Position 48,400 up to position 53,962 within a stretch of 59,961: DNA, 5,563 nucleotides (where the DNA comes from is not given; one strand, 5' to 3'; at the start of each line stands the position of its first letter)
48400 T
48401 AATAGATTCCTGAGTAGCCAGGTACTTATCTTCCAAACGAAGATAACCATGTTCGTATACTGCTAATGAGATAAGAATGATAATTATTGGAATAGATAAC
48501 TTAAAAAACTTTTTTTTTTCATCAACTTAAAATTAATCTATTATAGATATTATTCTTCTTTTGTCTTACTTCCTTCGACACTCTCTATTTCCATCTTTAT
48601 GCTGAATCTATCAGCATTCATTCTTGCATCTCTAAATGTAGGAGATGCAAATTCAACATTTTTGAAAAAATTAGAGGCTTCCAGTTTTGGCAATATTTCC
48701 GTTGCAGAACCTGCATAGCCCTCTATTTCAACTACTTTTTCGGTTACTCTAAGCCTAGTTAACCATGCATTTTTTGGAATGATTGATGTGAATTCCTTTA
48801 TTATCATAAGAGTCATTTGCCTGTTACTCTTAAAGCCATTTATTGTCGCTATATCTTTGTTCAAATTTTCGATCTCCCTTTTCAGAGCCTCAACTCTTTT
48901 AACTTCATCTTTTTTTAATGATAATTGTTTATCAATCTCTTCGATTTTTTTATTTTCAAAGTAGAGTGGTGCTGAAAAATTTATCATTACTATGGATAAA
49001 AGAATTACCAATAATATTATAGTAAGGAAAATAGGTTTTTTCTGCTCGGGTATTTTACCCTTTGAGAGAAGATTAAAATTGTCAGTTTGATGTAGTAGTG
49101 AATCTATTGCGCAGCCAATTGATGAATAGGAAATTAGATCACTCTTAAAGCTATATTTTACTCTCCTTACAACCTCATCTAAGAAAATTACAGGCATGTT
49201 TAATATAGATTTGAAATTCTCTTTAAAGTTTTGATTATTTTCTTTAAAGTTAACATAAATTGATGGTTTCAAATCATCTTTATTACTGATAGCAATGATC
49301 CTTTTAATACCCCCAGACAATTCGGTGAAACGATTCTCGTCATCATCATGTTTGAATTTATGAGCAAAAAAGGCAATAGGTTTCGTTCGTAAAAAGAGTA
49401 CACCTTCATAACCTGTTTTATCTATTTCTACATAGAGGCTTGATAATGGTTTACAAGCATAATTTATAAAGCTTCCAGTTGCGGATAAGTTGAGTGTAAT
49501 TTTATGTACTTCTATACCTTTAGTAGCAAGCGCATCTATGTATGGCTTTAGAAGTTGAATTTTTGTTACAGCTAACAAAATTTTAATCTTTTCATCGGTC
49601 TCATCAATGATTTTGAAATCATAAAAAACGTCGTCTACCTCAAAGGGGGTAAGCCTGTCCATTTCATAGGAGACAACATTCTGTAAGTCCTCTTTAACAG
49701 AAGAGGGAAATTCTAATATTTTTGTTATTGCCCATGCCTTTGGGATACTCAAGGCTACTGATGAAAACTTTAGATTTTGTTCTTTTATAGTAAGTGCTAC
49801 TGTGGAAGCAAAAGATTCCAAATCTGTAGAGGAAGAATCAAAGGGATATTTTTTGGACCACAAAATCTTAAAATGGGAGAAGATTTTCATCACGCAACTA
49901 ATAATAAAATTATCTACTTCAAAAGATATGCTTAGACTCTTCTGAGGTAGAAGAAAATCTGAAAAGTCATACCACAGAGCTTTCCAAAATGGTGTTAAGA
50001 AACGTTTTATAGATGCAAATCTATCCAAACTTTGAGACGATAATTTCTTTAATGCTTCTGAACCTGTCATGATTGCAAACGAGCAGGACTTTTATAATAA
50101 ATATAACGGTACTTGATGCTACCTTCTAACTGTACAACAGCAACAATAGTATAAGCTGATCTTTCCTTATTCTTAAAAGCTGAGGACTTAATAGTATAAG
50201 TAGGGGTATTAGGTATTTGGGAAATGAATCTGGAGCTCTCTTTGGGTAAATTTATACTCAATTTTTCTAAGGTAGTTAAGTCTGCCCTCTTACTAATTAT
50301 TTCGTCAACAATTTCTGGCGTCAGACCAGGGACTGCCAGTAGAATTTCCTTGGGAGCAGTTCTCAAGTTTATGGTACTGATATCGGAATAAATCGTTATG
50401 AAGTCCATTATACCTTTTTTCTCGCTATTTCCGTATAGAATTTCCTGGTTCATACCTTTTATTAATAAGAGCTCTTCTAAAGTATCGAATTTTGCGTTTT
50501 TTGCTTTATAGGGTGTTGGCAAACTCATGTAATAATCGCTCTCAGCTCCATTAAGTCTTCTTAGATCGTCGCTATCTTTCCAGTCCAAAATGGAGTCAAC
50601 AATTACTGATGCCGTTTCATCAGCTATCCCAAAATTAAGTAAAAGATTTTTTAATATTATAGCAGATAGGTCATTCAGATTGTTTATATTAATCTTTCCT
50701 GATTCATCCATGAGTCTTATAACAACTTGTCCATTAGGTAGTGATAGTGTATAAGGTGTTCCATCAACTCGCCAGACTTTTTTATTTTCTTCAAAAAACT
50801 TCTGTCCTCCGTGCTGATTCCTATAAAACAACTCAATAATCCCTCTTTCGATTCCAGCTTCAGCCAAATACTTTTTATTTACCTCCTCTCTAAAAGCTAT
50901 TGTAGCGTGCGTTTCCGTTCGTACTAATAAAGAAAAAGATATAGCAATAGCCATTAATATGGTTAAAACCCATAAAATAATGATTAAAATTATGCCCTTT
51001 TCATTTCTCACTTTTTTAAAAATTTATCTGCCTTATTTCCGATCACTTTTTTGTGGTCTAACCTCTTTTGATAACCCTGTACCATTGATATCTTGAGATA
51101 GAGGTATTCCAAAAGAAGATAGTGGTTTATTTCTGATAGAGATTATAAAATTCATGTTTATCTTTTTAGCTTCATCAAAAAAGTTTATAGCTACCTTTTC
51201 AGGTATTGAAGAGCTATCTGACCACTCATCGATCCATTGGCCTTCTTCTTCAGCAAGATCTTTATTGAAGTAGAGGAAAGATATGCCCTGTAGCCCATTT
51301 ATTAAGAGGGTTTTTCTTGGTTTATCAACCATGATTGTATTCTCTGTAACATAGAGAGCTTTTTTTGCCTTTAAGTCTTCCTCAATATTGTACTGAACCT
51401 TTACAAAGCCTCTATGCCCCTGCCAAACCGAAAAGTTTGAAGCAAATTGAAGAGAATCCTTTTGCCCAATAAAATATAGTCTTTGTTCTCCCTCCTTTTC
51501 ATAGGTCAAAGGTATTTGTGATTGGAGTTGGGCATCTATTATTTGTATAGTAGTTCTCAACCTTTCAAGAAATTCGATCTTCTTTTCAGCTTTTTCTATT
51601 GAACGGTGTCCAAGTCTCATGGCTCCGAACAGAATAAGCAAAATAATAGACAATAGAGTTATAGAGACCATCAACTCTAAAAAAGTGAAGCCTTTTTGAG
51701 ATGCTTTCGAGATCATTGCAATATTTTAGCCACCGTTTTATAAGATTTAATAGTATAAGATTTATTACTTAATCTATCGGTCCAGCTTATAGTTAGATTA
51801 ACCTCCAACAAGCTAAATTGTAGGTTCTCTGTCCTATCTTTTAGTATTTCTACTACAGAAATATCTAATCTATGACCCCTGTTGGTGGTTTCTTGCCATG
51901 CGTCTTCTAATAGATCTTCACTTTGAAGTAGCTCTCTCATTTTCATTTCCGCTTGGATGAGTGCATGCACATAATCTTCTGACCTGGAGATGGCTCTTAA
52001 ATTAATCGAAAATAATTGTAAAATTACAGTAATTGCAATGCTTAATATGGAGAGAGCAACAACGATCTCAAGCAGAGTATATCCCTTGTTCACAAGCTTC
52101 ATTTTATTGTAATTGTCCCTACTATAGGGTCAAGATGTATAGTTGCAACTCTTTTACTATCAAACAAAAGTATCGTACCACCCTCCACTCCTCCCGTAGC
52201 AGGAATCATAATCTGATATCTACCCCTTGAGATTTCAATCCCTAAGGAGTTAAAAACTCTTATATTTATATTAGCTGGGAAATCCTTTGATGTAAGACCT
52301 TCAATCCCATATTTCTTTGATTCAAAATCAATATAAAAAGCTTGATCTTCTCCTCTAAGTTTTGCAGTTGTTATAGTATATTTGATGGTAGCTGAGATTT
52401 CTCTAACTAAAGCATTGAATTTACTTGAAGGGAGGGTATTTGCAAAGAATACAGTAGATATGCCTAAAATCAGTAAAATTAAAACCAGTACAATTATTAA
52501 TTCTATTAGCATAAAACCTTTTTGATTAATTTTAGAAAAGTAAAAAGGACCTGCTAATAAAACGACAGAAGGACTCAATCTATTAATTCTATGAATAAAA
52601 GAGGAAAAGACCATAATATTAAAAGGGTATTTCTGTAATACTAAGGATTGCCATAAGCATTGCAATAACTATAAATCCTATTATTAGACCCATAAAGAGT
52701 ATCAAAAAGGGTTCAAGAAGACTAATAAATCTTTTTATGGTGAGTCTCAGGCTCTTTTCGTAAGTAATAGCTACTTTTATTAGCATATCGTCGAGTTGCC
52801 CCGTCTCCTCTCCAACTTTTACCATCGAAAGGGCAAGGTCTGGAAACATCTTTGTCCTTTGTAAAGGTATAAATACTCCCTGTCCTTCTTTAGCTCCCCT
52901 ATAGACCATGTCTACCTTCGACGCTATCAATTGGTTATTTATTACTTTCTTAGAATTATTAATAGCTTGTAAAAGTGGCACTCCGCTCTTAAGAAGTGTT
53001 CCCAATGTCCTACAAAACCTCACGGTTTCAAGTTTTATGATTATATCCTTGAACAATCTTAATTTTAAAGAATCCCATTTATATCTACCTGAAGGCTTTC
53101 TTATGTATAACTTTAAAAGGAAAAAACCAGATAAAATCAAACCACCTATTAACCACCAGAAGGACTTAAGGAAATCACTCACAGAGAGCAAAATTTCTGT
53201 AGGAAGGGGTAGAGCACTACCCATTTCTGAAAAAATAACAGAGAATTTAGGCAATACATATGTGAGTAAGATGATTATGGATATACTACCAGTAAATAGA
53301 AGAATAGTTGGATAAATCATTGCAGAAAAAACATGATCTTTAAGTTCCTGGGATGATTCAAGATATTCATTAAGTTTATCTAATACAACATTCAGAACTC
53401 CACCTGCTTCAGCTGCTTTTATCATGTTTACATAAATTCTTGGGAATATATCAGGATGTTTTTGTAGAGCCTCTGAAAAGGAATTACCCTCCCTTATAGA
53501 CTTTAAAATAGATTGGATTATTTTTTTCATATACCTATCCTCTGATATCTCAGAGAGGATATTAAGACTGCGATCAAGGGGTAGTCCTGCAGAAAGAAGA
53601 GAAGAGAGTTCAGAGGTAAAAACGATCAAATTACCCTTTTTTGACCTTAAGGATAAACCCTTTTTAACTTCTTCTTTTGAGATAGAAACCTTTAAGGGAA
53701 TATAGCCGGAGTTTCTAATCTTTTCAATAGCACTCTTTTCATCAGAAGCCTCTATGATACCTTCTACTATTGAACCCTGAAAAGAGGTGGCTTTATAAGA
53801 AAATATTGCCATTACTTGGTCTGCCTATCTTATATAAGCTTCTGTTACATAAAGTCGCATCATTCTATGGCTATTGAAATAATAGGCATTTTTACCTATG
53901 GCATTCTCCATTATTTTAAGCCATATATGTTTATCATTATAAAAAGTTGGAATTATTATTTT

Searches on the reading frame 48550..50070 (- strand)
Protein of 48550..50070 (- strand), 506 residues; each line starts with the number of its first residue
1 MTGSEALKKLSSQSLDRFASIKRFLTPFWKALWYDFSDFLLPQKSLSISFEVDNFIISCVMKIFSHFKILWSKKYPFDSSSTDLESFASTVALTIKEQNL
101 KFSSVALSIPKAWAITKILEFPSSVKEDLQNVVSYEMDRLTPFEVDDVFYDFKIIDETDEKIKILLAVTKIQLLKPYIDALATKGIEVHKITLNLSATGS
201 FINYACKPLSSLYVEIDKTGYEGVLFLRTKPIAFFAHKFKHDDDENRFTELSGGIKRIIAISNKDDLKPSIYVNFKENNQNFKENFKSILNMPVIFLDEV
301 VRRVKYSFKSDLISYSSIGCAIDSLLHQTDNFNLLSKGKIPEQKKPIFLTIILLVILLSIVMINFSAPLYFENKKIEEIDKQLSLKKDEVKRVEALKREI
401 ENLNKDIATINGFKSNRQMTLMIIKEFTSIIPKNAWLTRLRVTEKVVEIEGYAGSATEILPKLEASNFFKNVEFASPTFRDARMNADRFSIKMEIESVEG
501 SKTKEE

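Call 11: search_protein_families(library=pfam, proteins=[window:48550-50070:-], max_evalue=0.001)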
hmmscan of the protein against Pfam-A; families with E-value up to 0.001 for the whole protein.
window:48550-50070:- (506 aa): 2 families
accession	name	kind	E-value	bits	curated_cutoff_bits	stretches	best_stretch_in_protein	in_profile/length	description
PF05137.18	PilN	-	2.4e-13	50.4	22.8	1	424-494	3-77/78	Fimbrial assembly protein (PilN)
PF11104.14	PilM_2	-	2.4e-09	37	27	1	78-189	38-153/340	Type IV pilus assembly protein PilM;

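Call 53: search_protein_families(library=ncbifam, proteins=[window:48550-50070:-], max_evalue=0.00001)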
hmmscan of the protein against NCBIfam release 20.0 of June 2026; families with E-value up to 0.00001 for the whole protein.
window:48550-50070:- (506 aa): 2 families
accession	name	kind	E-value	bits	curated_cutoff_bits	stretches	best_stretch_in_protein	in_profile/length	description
TIGR01175.1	pilM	subfamily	6.3e-12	45.2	133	1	82-195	48-166/348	type IV pilus assembly protein PilM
NF045709.1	Amuc_1101_fam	equivalog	5.9e-11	41.9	650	1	96-194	62-161/608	Amuc_1101 family PilM-like pilus complex protein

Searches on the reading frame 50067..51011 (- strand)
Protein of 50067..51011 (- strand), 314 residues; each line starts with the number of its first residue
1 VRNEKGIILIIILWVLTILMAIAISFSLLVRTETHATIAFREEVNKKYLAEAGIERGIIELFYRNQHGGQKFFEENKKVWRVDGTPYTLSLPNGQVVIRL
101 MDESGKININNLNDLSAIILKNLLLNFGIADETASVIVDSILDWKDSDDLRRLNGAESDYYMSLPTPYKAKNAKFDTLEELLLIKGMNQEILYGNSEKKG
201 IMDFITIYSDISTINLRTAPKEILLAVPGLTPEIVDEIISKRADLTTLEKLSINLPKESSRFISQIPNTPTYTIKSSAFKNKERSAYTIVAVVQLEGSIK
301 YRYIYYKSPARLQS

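Call 11: search_protein_families(library=pfam, proteins=[window:50067-51011:-], max_evalue=0.001)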
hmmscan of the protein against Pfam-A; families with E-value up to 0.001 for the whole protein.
window:50067-51011:- (314 aa): 2 families
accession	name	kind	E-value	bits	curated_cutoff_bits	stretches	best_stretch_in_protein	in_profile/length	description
PF21687.3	T2SSK_1st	-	1.6e-19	71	26.2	1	105-192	1-95/107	Type II secretion system (T2SS), protein K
PF12836.13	HHH_3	-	2.8e-07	31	27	0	212-244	4-36/65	Helix-hairpin-helix motif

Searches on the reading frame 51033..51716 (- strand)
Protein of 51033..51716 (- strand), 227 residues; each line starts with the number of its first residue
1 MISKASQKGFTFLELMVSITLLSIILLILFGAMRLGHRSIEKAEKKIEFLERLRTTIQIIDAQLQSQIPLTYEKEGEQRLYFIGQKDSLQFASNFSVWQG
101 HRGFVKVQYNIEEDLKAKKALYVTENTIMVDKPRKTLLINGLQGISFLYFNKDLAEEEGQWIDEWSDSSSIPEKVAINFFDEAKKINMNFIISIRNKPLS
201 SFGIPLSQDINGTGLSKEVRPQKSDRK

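Call 11: search_protein_families(library=pfam, proteins=[window:51033-51716:-], max_evalue=0.001)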
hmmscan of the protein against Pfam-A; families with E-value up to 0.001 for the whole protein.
window:51033-51716:- (227 aa): 2 families
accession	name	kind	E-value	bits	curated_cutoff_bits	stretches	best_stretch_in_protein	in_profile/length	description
PF07963.17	N_methyl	-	8.8e-08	31.9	21.2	1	5-30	2-27/27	Prokaryotic N-terminal methylation motif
PF11612.13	T2SSJ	-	7.2e-05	23.5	28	1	102-178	55-127/140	Type II secretion system (T2SS), protein J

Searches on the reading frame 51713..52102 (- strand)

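Call 11: search_protein_families(library=pfam, proteins=[window:51713-52102:-], max_evalue=0.001)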
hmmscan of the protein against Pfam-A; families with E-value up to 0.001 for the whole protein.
window:51713-52102:- (129 aa): 1 family
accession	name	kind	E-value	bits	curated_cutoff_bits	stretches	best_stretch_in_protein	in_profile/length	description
PF07963.17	N_methyl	-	4.2e-06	26.5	21.2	1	5-28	4-27/27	Prokaryotic N-terminal methylation motif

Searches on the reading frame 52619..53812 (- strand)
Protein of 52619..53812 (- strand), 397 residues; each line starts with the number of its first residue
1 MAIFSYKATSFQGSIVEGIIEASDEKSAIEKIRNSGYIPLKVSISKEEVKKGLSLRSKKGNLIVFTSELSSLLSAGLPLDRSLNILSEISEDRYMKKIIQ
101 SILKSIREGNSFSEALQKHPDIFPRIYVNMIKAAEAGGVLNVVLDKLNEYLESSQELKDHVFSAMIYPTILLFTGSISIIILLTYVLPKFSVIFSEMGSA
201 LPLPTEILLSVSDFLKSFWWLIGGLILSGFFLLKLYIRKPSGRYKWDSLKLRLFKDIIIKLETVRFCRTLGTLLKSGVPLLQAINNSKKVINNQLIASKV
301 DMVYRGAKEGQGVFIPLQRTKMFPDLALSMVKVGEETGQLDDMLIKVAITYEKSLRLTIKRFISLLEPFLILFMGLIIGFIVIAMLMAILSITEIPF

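Call 11: search_protein_families(library=pfam, proteins=[window:52619-53812:-], max_evalue=0.001)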
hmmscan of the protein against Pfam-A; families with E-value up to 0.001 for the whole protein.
window:52619-53812:- (397 aa): 1 family
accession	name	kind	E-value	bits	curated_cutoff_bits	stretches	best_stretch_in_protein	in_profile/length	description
PF00482.28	T2SSF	-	7.3e-61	204.1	25.2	2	65-188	1-125/125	Type II secretion system (T2SS), protein F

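Call 53: search_protein_families(library=ncbifam, proteins=[window:52619-53812:-], max_evalue=0.00001)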
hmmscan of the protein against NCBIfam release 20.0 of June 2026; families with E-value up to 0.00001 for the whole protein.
window:52619-53812:- (397 aa): 6 families
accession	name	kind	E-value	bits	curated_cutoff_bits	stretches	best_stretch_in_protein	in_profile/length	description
TIGR02120.1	GspF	equivalog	1.1e-113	380.5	424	1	4-394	1-399/401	type II secretion system inner membrane protein GspF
NF047826.1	T3SSXpsF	equivalog_domain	1.6e-94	317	650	1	1-394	1-402/405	type II secretion system protein XpsF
NF052606.1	T4PiliAsmPilCMyx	equivalog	1.9e-84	283.9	700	1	2-394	20-416/419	type IV pilus assembly protein PilC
NF052607.1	T4PiliAsmPilCThrm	equivalog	3.2e-80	270.2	700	1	1-393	1-401/406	type IV pilus assembly protein PilC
NF007861.0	PRK10573.1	equivalog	6.6e-69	232.9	401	1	3-394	6-396/401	protein transport protein HofC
NF041012.2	T4P_ComGB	equivalog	4.9e-37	128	240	1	65-390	6-328/332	competence type IV pilus assembly protein ComGB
